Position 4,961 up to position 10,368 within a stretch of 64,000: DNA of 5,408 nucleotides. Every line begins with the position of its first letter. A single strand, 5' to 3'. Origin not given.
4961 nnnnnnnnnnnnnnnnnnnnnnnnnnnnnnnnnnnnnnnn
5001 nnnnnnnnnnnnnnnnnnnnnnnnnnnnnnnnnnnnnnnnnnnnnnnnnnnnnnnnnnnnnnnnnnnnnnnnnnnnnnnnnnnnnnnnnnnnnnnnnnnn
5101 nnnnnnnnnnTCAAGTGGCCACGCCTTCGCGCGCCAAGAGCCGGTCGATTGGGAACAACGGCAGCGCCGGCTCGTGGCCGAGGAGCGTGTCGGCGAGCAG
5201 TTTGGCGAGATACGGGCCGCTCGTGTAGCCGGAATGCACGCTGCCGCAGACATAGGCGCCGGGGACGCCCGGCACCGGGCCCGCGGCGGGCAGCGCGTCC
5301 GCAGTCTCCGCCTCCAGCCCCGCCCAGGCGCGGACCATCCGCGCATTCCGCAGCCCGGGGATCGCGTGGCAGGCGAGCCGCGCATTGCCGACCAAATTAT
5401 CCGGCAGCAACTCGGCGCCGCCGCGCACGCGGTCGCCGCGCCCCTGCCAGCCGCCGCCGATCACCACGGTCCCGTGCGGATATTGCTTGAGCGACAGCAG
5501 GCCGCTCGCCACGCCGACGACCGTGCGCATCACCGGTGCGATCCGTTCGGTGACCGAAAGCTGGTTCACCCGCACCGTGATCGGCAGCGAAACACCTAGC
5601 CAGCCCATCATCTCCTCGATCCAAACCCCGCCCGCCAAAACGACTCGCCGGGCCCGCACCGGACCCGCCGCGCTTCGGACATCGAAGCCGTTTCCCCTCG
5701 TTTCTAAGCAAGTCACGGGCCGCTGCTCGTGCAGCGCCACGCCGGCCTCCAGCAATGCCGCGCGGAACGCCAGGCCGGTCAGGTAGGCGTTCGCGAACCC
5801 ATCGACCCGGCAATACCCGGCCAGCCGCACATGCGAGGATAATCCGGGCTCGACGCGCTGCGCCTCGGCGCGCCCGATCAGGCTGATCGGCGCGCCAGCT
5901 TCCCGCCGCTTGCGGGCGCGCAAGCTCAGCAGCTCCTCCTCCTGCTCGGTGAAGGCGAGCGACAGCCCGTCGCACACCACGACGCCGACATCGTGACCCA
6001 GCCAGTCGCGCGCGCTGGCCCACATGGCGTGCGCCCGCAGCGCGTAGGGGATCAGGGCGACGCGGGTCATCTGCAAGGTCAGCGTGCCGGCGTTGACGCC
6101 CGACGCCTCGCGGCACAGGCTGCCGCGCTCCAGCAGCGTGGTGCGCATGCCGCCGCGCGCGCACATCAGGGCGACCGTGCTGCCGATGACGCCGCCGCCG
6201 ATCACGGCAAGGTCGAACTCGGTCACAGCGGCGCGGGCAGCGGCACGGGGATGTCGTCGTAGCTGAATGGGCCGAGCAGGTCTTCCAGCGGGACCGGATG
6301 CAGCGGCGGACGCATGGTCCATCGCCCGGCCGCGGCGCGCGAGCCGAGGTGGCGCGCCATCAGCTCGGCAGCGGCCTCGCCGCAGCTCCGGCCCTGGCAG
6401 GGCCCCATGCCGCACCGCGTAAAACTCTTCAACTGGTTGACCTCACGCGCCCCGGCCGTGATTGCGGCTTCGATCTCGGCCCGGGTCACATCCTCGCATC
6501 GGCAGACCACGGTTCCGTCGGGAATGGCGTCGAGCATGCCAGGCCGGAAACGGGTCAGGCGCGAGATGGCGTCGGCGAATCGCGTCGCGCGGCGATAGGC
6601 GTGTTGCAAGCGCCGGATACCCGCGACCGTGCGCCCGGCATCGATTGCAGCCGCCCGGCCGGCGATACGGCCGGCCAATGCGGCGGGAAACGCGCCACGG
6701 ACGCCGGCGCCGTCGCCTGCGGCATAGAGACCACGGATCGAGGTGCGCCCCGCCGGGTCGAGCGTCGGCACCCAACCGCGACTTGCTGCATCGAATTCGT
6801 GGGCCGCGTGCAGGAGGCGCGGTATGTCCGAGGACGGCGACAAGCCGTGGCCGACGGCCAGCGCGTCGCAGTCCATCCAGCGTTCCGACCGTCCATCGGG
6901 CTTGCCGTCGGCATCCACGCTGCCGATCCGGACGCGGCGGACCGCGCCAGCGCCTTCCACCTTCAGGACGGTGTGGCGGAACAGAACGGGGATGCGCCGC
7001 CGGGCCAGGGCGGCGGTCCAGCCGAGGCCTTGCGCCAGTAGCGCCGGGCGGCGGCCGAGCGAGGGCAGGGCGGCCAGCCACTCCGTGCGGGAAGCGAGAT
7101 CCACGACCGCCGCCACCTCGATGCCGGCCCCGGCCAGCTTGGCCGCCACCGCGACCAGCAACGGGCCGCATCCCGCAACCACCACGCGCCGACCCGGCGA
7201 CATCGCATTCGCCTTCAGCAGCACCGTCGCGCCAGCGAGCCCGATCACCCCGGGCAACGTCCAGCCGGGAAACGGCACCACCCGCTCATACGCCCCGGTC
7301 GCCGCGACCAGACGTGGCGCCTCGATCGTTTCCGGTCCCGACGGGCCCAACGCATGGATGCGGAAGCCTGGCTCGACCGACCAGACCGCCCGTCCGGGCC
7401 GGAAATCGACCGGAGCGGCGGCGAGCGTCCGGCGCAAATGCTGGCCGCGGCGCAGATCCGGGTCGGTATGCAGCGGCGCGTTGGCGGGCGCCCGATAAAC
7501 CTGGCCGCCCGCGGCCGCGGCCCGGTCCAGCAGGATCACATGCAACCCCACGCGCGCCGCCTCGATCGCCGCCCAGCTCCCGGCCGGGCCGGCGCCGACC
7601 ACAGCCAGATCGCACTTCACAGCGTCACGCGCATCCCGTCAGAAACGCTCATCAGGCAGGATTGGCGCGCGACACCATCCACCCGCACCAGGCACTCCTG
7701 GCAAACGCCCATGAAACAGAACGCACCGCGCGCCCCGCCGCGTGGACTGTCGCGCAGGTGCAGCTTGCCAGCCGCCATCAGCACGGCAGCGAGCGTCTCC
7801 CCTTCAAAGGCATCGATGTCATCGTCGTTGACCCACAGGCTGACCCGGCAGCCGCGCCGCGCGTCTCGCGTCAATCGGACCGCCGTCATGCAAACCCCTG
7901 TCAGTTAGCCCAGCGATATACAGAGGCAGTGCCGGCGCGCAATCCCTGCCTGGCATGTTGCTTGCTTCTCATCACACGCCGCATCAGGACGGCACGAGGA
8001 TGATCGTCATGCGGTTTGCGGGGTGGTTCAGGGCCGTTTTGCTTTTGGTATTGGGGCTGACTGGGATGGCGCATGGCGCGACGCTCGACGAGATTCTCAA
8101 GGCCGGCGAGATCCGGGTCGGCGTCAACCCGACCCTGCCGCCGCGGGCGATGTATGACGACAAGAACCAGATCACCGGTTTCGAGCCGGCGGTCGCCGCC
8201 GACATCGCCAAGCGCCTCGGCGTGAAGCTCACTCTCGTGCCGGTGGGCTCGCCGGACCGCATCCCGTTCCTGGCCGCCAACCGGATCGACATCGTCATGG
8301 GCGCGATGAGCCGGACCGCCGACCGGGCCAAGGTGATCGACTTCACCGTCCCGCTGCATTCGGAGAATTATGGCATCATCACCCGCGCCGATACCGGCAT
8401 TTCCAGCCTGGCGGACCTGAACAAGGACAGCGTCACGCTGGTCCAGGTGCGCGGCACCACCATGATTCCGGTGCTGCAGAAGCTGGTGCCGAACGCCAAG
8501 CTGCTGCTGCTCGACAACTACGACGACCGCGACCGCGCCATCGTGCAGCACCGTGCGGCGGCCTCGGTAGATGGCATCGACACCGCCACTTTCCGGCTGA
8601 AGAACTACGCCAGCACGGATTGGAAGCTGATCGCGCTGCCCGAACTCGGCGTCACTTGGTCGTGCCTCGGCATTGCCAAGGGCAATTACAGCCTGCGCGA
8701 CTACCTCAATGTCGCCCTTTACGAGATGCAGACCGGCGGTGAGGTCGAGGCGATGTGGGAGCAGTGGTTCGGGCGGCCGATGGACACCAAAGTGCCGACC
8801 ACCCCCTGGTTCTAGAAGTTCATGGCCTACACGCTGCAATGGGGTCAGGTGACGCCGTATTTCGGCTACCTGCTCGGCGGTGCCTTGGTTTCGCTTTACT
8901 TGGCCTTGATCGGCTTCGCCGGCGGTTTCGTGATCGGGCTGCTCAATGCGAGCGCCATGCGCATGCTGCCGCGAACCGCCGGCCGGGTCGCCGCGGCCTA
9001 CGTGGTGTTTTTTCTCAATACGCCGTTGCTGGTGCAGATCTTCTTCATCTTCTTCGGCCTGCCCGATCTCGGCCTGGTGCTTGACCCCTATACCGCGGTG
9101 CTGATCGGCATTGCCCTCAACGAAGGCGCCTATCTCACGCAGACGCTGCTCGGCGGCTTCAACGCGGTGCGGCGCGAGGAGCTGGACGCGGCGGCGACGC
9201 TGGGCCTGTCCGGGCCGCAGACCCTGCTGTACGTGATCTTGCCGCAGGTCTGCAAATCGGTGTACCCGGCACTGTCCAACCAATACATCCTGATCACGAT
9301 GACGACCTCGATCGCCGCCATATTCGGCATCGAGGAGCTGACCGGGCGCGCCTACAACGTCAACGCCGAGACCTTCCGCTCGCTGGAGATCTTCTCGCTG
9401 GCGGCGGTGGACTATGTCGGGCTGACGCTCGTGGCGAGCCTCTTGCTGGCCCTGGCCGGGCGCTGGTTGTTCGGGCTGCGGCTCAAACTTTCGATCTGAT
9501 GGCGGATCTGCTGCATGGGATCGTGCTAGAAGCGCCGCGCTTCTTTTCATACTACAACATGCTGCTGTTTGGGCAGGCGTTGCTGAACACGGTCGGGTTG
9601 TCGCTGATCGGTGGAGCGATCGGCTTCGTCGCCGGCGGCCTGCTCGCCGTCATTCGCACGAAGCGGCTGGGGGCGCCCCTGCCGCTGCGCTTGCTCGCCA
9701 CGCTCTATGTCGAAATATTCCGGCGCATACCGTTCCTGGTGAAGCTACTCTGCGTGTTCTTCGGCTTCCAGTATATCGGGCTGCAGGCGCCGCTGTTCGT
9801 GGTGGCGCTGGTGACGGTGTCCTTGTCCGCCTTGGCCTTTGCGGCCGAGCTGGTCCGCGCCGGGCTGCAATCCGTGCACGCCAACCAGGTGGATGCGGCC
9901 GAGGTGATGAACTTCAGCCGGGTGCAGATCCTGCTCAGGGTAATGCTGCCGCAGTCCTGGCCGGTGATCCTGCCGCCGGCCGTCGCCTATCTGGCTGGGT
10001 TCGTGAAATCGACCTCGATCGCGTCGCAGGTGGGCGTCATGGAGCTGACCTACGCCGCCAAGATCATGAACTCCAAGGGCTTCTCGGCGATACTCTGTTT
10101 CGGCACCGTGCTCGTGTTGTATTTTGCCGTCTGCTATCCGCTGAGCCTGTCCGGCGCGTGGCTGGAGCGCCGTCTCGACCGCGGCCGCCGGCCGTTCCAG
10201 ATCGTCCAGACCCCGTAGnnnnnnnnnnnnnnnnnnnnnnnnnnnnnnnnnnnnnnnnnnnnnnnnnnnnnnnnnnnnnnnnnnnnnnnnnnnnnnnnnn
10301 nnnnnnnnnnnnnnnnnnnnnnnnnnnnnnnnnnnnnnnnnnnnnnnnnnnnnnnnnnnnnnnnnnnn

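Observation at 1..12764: Composite catabolic island with a sugar-type and an amino-acid-type ABC importer, two paralogous binding proteins and an embedded H-x-H hydrolase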

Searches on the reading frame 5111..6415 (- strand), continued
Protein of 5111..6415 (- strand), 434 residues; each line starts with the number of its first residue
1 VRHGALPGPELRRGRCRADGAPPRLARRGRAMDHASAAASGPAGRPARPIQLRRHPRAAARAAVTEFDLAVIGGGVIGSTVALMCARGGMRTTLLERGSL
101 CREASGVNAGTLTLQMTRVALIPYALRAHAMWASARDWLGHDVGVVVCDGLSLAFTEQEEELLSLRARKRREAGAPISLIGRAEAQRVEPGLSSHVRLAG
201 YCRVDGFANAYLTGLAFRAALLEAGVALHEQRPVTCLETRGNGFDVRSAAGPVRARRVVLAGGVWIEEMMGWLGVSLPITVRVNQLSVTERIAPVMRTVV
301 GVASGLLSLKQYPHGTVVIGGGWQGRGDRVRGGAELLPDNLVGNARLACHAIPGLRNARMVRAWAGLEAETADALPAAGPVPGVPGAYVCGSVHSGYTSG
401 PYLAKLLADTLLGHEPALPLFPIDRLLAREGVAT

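Call 80: get_annotated_region(hit=H37, flank=8000)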
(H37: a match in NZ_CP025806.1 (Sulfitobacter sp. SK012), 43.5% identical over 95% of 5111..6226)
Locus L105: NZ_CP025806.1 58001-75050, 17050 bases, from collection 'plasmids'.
description: Sulfitobacter sp. SK012 plasmid unnamed3, complete sequence
organism: Sulfitobacter sp. SK012 (NCBI taxid 1389005)
taxonomy: Bacteria; Pseudomonadota; Alphaproteobacteria; Rhodobacterales; Roseobacteraceae; Sulfitobacter; Sulfitobacter sp. SK012
host: -; source: Marine Sediment,North Sea (sediment); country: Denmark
typing (MOB-suite, as given by PLSDB): non-mobilizable
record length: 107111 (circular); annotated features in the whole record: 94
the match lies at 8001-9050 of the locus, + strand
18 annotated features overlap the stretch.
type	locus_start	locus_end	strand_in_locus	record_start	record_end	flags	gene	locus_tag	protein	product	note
CDS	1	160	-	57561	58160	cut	-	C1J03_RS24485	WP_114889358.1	hypothetical protein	-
CDS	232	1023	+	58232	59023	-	-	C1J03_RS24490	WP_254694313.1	IclR family transcriptional regulator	GO:0006355 - regulation of DNA-templated transcription [Evidence IEA]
CDS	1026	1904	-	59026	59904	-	-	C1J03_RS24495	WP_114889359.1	3-keto-5-aminohexanoate cleavage protein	-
CDS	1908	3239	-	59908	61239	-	-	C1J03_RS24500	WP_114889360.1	aspartate aminotransferase family protein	-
CDS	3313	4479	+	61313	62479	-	-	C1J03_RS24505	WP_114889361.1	CoA transferase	-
CDS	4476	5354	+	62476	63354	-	-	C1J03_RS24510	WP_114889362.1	SMP-30/gluconolactonase/LRE family protein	-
CDS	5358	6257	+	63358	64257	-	-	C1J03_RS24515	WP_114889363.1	dihydrodipicolinate synthase family protein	GO:0009436 - glyoxylate catabolic process [Evidence IEA]; GO:0071704 - organic substance metabolic process [Evidence ...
CDS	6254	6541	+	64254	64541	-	-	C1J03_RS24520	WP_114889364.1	2Fe-2S iron-sulfur cluster-binding protein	-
CDS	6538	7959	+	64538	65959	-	-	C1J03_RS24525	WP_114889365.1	NAD(P)/FAD-dependent oxidoreductase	-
CDS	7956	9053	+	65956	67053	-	-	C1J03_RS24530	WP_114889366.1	FAD-dependent oxidoreductase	-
CDS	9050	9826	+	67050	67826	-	-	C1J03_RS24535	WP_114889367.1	SDR family oxidoreductase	-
CDS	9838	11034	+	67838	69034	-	-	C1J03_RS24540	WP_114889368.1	amino acid aminotransferase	-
CDS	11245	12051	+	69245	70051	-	-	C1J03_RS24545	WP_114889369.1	hypothetical protein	-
CDS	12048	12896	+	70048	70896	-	-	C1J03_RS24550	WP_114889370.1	MBL fold metallo-hydrolase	-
CDS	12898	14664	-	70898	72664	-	-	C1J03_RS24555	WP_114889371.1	SulP family inorganic anion transporter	-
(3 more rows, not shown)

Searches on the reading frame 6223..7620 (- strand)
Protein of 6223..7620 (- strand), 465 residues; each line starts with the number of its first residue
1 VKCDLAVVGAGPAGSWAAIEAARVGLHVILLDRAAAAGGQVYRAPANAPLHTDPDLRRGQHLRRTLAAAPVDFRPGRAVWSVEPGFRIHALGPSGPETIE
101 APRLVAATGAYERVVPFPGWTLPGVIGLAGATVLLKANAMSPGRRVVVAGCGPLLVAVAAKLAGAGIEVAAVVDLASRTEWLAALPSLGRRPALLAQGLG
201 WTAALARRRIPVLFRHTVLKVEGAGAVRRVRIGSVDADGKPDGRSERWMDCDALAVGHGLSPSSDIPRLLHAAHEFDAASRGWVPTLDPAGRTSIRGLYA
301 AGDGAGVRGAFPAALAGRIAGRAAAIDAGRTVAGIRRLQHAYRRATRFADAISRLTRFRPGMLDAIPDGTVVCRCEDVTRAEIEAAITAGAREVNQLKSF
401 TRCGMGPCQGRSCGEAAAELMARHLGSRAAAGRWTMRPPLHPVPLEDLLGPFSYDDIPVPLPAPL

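Call 8: search_protein_families(library=pfam, proteins=[window:6223-7620:-])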
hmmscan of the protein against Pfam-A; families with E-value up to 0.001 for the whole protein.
window:6223-7620:- (465 aa): 10 families
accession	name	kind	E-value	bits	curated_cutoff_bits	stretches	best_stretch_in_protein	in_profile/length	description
PF07992.20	Pyr_redox_2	-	5.2e-22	79.1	26.1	1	4-308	2-278/291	Pyridine nucleotide-disulphide oxidoreductase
PF04324.20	Fer2_BFD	-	1.5e-12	48.1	26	1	371-422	1-49/50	BFD-like [2Fe-2S] binding domain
PF17806.6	SO_alpha_A3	-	1.6e-12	48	23.1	1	372-446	6-81/87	Sarcosine oxidase A3 domain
PF12831.13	FAD_oxidored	-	4.5e-08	33.2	27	1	4-51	1-48/416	FAD dependent oxidoreductase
PF13450.12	NAD_binding_8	-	1.8e-06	28.6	21.9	1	7-46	1-40/68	NAD(P)-binding Rossmann-like domain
PF03486.20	HI0933_like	-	6e-05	23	50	1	4-39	2-37/244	HI0933-like protein Rossmann domain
PF13738.12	Pyr_redox_3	-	6.9e-05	22.7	30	0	7-46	2-41/305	Pyridine nucleotide-disulphide oxidoreductase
PF00890.30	FAD_binding_2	-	0.00021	21.1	20.4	1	4-44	1-41/414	FAD binding domain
PF01134.28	GIDA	-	0.00024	20.8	22.1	1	4-33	1-30/391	Glucose inhibited division protein A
PF01266.30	DAO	-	0.00029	20.9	27.9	1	4-43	1-41/353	FAD dependent oxidoreductase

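Call 10: search_protein_families(library=ncbifam, proteins=[window:6223-7620:-], max_evalue=0.00001)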
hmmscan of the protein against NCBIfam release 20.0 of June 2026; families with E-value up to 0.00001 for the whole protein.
window:6223-7620:- (465 aa): 18 families
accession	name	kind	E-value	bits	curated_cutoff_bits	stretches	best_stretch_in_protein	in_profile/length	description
TIGR01372.1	soxA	subfamily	4.8e-40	137.2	1164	2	99-449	278-596/996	sarcosine oxidase subunit alpha family protein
TIGR01292.1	TRX_reduct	equivalog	4.4e-13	48.7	343.45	1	4-321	2-293/300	thioredoxin-disulfide reductase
TIGR03377.1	glycerol3P_GlpA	equivalog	4e-12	45.4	552.8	1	347-425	397-477/530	anaerobic glycerol-3-phosphate dehydrogenase subunit GlpA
NF008313.0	PRK11101.1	equivalog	5.5e-11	41.7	425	1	367-425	428-487/548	anaerobic glycerol-3-phosphate dehydrogenase subunit A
TIGR03140.1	AhpF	equivalog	1.9e-09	36.6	502.9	1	3-121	213-332/515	alkyl hydroperoxide reductase subunit F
TIGR03997.1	mycofact_OYE_2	equivalog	1e-08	34.1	793.15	1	5-254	382-596/645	mycofactocin system FadH/OYE family oxidoreductase 2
NF045599.1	bili_reduct_long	exception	2.8e-08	32.5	750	1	4-174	383-534/641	bilirubin reductase, long form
TIGR02374.1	nitri_red_nirB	equivalog_domain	7.9e-08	31.2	578.35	1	362-408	409-454/794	nitrite reductase large subunit NirB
TIGR01350.1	lipoamide_DH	equivalog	1.6e-07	30.4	408.8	0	3-39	2-37/461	dihydrolipoyl dehydrogenase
NF006593.0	PRK09126.1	equivalog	1.2e-06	27.7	420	0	1-36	3-38/393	5-demethoxyubiquinol-8 5-hydroxylase UbiM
TIGR02032.1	GG-red-SF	subfamily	1.4e-06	28.3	158.8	1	4-36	2-34/297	geranylgeranyl reductase family protein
NF005510.0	PRK07121.1-3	subfamily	2.5e-06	26.5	481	1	2-40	22-60/492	FAD-binding protein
NF003585.0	PRK05249.1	equivalog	4.2e-06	25.7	465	1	2-41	6-45/464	Si-specific NAD(P)(+) transhydrogenase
NF011565.0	PRK14989.1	subfamily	4.9e-06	24.9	883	0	363-409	415-460/847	nitrite reductase large subunit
TIGR03143.1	AhpF_homolog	hypoth_equivalog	5.9e-06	25.1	687.65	0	4-44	6-45/555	putative alkyl hydroperoxide reductase F subunit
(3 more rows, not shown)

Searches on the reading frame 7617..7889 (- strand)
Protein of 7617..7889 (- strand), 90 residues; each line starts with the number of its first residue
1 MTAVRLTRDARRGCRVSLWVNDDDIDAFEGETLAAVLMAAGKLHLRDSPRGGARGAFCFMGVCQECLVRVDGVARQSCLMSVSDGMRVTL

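Call 8: search_protein_families(library=pfam, proteins=[window:7617-7889:-])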
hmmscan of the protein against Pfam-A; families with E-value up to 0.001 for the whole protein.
window:7617-7889:- (90 aa): 1 family
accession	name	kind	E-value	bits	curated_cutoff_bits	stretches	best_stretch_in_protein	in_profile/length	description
PF13510.11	Fer2_4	-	4.9e-20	71.8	22.8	1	15-89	3-78/82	2Fe-2S iron-sulfur cluster binding domain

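Call 10: search_protein_families(library=ncbifam, proteins=[window:7617-7889:-], max_evalue=0.00001)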
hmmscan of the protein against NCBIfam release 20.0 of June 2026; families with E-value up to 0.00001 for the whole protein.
window:7617-7889:- (90 aa): 0 families

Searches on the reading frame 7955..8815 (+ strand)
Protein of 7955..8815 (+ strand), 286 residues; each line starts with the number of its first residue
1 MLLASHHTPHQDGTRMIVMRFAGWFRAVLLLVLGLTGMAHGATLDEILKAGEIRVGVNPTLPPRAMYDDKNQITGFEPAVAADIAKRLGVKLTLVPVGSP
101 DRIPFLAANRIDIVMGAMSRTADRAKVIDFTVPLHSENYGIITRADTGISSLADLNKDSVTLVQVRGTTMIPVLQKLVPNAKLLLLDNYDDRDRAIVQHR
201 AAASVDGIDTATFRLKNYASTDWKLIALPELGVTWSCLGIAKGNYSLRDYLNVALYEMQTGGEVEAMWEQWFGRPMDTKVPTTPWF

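Call 8: search_protein_families(library=pfam, proteins=[window:7955-8815:+])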
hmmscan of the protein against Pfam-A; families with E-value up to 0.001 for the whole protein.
window:7955-8815:+ (286 aa): 2 families
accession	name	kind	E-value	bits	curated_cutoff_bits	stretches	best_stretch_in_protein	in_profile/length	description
PF00497.25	SBP_bac_3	-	1.7e-32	112.4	26.4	1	53-273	1-131/132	Bacterial extracellular solute-binding proteins, family 3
PF10613.14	Lig_chan-Glu_bd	-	0.00024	21.6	30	0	106-145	74-113/115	Ligated ion channel L-glutamate- and glycine-binding site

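Call 10: search_protein_families(library=ncbifam, proteins=[window:7955-8815:+], max_evalue=0.00001)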
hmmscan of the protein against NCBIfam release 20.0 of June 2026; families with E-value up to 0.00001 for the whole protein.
window:7955-8815:+ (286 aa): 12 families
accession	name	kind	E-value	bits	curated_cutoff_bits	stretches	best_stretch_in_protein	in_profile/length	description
TIGR01096.1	3A0103s03R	subfamily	2.4e-28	99.3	256.35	1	29-272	4-250/250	lysine/arginine/ornithine ABC transporter substrate-binding protein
NF008426.0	PRK11260.1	equivalog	8e-21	74.5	312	1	29-274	19-262/266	cystine ABC transporter substrate-binding protein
NF008063.0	PRK10797.1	subfamily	7.2e-18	64.8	375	1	39-279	28-277/302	glutamate/aspartate ABC transporter substrate-binding protein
NF007029.0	PRK09495.1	equivalog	9.6e-17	61.6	303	1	67-274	40-245/248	glutamine ABC transporter substrate-binding protein GlnH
NF041765.1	ArtJ_Ecoli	equivalog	1.4e-14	54.3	510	1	48-273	18-242/243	arginine ABC transporter substrate-binding protein ArtJ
NF041764.1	ArtI_Ecoli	equivalog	1e-13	51.3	522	1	50-273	20-242/243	arginine ABC transporter substrate-binding protein ArtI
NF008885.0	PRK11917.1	equivalog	1.3e-13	51.1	373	1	39-165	26-156/259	bifunctional adhesin/ABC transporter aspartate/glutamate-binding protein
TIGR02995.1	ectoine_ehuB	equivalog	1.9e-13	50.3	190.9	1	27-266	8-254/275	ectoine/hydroxyectoine ABC transporter substrate-binding protein EhuB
NF011583.0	PRK15007.1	subfamily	3.4e-13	49.5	358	1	50-273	20-242/243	arginine ABC transporter substrate-binding protein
NF011965.0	PRK15437.1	equivalog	4.2e-12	46.2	459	1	31-272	8-253/260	histidine ABC transporter substrate-binding protein HisJ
NF011586.0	PRK15010.1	equivalog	3.7e-09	36.5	440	1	35-157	11-133/260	lysine/arginine/ornithine ABC transporter substrate-binding protein ArgT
NF008112.0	PRK10859.1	equivalog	1.4e-07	30.4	354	1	38-183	30-173/483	membrane-bound lytic murein transglycosylase MltF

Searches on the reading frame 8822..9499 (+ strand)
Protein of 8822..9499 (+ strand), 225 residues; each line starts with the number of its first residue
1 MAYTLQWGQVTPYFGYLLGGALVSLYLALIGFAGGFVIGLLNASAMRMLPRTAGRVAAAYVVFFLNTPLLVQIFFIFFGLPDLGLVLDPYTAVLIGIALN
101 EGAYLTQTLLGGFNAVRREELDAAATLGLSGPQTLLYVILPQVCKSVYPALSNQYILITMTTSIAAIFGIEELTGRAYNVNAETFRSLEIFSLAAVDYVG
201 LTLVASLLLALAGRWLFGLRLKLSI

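Call 8: search_protein_families(library=pfam, proteins=[window:8822-9499:+])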
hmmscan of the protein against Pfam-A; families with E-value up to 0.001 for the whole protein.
window:8822-9499:+ (225 aa): 1 family
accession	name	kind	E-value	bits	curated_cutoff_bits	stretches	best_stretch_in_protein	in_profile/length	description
PF00528.27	BPD_transp_1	-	1.8e-12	47.8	26.4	1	35-212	1-178/184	Binding-protein-dependent transport system inner membrane component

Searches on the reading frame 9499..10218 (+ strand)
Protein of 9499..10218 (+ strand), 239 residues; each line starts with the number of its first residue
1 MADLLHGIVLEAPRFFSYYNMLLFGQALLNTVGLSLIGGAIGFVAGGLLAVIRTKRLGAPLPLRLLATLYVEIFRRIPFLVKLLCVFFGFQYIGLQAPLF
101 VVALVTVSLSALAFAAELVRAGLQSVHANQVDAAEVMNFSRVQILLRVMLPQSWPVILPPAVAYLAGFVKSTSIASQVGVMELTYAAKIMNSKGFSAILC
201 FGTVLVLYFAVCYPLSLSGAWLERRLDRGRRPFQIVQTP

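Call 9: search_protein_families(library=pfam, proteins=[window:9499-10218:+])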
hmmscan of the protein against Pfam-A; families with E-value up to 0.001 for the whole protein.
window:9499-10218:+ (239 aa): 1 family
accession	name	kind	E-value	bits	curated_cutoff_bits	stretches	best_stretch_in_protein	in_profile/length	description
PF00528.27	BPD_transp_1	-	1.2e-16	61.4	26.4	1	46-227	5-183/184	Binding-protein-dependent transport system inner membrane component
